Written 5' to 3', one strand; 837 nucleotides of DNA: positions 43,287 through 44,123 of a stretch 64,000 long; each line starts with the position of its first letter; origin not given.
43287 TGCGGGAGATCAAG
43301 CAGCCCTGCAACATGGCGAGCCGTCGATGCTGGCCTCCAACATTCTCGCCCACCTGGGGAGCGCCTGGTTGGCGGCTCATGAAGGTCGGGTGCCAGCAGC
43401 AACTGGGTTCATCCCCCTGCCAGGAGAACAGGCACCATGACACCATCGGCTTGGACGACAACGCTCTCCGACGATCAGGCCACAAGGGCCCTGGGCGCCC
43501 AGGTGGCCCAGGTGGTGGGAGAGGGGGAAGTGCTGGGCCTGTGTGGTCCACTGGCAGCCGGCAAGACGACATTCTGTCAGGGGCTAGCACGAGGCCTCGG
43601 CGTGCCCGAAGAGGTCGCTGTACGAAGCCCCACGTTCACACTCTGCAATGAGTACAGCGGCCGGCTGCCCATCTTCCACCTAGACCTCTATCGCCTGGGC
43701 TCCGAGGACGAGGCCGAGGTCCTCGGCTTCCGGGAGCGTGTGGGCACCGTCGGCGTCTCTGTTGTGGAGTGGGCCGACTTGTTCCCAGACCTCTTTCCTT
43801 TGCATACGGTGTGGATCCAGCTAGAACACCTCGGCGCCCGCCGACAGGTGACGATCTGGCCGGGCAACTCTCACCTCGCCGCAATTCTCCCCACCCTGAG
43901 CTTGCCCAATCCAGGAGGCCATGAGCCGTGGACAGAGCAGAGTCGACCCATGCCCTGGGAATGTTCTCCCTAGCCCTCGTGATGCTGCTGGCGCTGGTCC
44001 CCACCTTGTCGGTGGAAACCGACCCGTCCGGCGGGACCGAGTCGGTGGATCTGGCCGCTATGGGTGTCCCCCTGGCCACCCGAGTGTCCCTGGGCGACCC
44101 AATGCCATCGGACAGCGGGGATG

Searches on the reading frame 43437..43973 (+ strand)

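Call 70: search_protein_families(library=pfam, proteins=[window:43437-43973:+], max_evalue=0.0001)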
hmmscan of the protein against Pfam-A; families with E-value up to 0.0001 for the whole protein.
window:43437-43973:+ (178 aa): 1 family
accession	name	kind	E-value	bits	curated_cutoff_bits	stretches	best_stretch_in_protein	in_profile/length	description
PF02367.23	TsaE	-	9.3e-34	116.6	26.6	1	11-133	2-122/128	Threonylcarbamoyl adenosine biosynthesis protein TsaE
